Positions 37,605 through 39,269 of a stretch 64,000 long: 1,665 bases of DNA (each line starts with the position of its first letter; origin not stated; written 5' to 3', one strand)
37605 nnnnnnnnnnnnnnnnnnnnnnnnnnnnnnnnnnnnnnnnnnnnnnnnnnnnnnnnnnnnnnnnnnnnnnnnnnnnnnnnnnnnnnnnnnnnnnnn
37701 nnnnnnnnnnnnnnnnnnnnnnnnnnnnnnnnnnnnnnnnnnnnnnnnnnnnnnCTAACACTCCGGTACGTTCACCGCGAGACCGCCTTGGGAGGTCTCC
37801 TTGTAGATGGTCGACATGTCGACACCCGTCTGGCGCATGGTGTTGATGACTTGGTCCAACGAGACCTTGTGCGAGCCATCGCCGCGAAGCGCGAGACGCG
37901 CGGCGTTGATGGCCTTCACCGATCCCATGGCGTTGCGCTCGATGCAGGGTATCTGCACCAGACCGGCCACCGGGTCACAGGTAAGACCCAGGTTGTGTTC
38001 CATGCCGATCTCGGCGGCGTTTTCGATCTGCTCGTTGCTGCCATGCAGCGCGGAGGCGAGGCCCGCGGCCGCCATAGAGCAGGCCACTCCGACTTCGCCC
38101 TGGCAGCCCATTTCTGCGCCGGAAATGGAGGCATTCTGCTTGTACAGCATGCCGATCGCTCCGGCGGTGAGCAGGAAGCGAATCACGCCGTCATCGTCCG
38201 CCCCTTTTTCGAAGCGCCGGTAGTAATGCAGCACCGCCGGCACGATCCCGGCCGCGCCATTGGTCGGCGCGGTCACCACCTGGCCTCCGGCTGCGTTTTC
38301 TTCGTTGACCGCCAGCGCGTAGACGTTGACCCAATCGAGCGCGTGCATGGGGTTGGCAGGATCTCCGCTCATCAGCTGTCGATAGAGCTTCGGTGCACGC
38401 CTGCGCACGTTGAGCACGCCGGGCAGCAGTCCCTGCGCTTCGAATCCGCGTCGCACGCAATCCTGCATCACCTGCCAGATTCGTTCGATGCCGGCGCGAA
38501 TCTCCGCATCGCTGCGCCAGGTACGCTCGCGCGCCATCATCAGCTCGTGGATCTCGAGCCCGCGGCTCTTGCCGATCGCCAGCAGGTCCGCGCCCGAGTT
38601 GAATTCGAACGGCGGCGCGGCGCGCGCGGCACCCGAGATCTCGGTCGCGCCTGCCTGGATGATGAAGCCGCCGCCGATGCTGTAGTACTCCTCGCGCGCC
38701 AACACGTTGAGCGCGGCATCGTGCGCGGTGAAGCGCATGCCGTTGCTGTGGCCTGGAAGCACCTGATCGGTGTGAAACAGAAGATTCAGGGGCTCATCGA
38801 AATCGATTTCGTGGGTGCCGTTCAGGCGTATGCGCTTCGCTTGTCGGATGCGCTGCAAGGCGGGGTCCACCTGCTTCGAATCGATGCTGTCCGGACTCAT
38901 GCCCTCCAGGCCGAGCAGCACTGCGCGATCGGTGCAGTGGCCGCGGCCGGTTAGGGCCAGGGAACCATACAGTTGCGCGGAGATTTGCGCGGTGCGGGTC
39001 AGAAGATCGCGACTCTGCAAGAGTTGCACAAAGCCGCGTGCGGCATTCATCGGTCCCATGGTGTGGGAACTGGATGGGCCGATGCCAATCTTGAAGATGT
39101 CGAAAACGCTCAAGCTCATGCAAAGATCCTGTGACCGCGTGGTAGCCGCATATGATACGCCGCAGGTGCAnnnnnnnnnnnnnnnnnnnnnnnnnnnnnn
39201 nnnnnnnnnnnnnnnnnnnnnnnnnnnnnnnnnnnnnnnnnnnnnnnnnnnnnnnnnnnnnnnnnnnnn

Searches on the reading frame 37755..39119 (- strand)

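Call 41: search_protein_families(library=pfam, proteins=[window:37755-39119:-], max_evalue=0.001)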
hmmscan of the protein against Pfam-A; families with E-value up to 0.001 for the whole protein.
window:37755-39119:- (454 aa): 2 families
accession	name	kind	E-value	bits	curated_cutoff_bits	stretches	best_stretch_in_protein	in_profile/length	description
PF03313.21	SDH_alpha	-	9e-95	317.7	26.4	1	186-448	2-260/260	Serine dehydratase alpha chain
PF03315.21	SDH_beta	-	8.2e-61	205.3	26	1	4-156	1-153/155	Serine dehydratase beta chain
